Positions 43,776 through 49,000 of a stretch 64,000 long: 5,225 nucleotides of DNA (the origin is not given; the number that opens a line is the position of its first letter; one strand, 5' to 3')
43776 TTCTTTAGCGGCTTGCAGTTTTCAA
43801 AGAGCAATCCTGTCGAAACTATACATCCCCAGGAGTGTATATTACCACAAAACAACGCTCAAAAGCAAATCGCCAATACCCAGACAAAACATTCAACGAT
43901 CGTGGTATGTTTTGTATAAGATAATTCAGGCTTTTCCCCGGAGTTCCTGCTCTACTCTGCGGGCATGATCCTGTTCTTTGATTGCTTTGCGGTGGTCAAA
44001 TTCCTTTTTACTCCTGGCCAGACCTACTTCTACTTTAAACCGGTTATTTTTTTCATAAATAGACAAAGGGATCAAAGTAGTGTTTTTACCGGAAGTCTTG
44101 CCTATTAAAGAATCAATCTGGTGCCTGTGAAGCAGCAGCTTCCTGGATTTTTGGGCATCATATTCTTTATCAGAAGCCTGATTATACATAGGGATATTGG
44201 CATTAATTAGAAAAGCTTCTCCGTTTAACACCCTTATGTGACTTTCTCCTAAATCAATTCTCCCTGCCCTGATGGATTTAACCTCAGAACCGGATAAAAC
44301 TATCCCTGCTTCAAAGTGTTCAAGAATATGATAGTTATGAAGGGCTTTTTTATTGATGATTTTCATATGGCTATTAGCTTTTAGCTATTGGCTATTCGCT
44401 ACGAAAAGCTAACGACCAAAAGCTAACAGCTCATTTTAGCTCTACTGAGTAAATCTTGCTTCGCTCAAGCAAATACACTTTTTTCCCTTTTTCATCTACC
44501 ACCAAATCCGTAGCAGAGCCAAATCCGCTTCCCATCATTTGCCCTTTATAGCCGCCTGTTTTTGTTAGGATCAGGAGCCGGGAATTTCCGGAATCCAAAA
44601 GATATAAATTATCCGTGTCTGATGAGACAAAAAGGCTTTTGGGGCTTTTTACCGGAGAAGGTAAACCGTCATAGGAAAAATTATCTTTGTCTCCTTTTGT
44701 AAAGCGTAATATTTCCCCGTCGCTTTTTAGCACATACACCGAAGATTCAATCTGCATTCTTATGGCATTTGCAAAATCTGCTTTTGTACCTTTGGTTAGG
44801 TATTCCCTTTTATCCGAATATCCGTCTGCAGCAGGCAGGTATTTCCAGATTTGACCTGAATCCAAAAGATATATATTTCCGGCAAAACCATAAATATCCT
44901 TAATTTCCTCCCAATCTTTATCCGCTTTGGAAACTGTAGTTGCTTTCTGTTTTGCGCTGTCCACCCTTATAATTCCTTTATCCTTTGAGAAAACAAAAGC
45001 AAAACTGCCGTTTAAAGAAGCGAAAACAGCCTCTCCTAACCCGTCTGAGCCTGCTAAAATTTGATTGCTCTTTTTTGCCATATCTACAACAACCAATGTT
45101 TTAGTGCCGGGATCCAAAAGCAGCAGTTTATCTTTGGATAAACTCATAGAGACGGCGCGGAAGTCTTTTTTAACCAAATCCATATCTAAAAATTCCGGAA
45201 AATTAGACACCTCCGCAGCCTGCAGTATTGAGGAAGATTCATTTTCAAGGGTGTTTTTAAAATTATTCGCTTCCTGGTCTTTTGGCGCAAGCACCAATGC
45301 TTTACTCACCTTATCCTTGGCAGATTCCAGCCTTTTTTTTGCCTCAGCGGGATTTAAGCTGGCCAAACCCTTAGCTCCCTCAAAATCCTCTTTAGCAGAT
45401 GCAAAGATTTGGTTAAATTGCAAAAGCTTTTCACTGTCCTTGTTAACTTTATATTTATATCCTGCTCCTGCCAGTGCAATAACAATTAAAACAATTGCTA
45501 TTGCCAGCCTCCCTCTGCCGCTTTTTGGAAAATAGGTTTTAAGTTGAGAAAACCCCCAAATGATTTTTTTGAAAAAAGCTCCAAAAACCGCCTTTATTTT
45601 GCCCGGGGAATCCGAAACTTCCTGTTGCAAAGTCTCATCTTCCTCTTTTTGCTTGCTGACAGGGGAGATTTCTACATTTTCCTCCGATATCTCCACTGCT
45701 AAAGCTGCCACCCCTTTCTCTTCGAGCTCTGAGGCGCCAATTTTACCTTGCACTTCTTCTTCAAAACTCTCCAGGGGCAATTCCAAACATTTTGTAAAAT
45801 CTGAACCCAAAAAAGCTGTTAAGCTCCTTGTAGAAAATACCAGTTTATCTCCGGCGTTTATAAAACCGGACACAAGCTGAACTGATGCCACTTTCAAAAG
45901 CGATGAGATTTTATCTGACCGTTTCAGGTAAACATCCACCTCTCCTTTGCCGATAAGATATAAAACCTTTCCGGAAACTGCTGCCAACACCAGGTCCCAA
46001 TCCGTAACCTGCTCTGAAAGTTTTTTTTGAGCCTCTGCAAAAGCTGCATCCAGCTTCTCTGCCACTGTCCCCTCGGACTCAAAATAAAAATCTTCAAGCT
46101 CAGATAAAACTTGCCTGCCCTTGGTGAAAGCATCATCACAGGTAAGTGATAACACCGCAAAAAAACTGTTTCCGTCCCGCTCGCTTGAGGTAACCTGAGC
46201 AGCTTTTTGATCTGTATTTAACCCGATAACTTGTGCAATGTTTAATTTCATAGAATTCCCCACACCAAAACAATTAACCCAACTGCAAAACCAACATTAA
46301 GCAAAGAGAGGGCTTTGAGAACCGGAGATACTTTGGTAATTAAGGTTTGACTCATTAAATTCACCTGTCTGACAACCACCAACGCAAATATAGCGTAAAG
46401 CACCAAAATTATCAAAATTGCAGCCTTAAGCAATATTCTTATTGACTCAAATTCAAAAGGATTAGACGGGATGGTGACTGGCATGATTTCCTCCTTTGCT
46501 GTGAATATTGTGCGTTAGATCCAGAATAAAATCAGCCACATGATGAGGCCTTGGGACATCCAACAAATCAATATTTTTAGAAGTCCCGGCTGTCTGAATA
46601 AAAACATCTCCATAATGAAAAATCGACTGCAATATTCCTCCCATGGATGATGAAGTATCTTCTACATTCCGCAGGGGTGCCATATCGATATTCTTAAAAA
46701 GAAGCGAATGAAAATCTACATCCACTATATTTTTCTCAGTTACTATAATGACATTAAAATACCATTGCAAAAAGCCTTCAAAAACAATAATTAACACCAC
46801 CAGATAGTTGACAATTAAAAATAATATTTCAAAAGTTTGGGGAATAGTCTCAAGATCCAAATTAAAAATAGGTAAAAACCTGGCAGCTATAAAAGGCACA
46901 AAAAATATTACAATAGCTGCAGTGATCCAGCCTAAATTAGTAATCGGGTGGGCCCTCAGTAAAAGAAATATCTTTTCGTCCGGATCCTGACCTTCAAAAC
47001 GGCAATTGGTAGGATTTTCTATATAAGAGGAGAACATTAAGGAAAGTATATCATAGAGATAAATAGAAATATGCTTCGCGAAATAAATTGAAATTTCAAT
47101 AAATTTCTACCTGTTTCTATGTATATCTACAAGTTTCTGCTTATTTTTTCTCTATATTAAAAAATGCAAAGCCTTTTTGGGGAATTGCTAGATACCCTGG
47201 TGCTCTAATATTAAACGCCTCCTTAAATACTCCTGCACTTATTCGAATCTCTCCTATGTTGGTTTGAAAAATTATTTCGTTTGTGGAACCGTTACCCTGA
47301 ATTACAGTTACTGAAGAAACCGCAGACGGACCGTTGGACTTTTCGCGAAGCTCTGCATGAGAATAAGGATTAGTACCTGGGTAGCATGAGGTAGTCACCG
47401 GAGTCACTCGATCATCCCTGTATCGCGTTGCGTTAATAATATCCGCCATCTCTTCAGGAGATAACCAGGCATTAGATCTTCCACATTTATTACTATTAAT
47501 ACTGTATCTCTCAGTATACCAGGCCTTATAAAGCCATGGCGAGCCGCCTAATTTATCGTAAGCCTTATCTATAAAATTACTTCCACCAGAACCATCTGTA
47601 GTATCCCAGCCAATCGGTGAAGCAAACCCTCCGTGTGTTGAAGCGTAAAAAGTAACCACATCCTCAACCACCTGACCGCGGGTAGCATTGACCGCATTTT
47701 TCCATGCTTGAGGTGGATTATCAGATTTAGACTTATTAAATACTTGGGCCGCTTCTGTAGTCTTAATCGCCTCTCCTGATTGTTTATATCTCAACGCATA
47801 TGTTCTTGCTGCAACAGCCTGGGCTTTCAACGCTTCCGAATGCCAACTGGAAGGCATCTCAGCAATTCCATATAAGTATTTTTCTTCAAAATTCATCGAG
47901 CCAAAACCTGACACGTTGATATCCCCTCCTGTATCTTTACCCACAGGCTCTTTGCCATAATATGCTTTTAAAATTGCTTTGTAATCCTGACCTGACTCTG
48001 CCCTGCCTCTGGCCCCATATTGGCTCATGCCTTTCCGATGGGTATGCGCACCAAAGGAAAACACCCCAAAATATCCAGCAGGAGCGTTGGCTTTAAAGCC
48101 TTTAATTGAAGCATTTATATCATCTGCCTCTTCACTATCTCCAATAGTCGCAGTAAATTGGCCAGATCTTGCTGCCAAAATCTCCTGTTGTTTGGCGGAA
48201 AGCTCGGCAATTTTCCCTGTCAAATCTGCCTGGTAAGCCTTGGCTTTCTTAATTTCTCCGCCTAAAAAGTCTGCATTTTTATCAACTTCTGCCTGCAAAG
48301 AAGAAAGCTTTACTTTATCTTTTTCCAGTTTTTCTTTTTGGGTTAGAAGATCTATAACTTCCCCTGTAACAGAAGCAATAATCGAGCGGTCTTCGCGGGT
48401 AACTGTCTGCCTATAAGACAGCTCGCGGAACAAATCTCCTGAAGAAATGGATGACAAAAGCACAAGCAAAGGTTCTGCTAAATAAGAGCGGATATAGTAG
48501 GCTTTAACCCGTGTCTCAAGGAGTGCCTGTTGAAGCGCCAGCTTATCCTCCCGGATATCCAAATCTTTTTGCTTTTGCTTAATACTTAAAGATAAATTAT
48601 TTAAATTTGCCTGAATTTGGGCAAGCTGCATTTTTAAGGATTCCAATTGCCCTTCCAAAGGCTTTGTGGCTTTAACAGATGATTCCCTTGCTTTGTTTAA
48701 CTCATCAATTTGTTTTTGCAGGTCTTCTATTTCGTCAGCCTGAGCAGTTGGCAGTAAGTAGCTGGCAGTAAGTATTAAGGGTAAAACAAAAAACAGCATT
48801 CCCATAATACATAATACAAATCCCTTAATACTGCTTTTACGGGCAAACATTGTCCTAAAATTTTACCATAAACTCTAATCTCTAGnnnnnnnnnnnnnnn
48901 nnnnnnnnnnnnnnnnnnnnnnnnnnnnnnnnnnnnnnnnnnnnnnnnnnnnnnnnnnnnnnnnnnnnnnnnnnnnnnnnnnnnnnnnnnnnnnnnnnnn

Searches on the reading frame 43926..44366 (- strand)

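Call 21: search_protein_families(library=pfam, proteins=[window:43926-44366:-], max_evalue=0.05)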
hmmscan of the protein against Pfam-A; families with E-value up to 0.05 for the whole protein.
window:43926-44366:- (146 aa): 1 family
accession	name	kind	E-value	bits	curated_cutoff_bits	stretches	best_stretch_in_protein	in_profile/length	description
PF01668.23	SmpB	-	6.5e-49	166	27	1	4-143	3-142/143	SmpB protein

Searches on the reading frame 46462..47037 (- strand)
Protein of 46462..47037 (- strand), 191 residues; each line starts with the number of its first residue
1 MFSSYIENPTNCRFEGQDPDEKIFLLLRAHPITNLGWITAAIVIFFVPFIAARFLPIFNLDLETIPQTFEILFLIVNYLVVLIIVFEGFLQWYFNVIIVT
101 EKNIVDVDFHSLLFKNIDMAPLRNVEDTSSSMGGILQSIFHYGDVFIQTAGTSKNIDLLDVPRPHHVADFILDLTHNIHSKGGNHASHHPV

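Call 21: search_protein_families(library=pfam, proteins=[window:46462-47037:-], max_evalue=0.05)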
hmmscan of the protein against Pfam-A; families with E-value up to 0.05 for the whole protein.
window:46462-47037:- (191 aa): 1 family
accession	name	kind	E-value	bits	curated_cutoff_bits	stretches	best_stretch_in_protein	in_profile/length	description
PF03703.20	bPH_2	-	0.00098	19.8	22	1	121-171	28-78/78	Bacterial PH domain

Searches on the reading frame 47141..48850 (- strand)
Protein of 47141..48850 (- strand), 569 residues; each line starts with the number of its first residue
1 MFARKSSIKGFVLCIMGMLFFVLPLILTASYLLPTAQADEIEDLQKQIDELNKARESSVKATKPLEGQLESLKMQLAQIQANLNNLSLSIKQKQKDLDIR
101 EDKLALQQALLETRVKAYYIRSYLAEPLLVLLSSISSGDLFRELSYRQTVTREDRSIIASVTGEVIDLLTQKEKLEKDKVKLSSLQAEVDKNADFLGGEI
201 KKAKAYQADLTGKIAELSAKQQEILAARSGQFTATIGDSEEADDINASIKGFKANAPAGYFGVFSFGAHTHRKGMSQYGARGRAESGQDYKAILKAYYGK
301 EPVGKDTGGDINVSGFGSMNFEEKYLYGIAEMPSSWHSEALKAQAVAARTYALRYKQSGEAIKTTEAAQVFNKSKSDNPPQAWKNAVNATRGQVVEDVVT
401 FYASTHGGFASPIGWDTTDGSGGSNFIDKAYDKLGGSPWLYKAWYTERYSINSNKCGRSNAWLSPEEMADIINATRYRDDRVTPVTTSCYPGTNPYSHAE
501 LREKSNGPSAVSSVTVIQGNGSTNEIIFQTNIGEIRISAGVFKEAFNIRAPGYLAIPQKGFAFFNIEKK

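Call 5: search_protein_families(library=pfam, proteins=[window:47141-48850:-], max_evalue=0.01)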
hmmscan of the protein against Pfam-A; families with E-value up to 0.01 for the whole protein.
window:47141-48850:- (569 aa): 1 family
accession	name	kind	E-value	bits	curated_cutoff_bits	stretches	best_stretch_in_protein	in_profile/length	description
PF08486.15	SpoIID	-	3.6e-18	66.4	23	1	323-395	14-95/97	Stage II sporulation protein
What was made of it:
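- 47141..48850 (-): Membrane-anchored coiled-coil SpoIID/LytB-domain protein (569 aa). It is the conserved divergent neighbour of pilin 1 and a candidate cell-wall remodelling (VirB1-analogous) factor. PF08486 at 66.4 bits (call 5).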

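Call 91: search_protein_families(library=ncbifam, proteins=[window:47141-48850:-], max_evalue=0.01)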
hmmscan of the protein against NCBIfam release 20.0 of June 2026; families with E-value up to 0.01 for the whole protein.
window:47141-48850:- (569 aa): 7 families
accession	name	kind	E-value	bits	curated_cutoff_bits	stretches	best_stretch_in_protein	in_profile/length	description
TIGR02669.1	SpoIID_LytB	domain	1.4e-25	90.7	83.3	2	323-409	9-103/270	SpoIID/LytB domain-containing protein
TIGR02870.1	spore_II_D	equivalog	9.4e-16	57.8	234.75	2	323-372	75-128/338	stage II sporulation protein D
NF006542.0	PRK09039.1-1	equivalog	5.2e-05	22.4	388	1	11-105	19-119/627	peptidoglycan -binding protein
NF045487.1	ASRP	equivalog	0.00063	18.5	300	1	39-112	163-235/593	archaea-specific SMC-related protein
TIGR04523.1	Mplasa_alph_rch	subfamily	0.0013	16.8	270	1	36-98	437-499/745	helix-rich protein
NF006543.0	PRK09039.1-2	equivalog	0.0062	16.4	305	0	38-107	123-190/350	peptidoglycan -binding protein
NF047368.1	collar_FlbB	equivalog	0.0086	15.9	110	0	12-118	12-118/193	periplasmic-type flagellar collar protein FlbB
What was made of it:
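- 47141..48850 (-): TIGR02669 at 90.7 bits against a cut-off of 83.3 (call 91).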
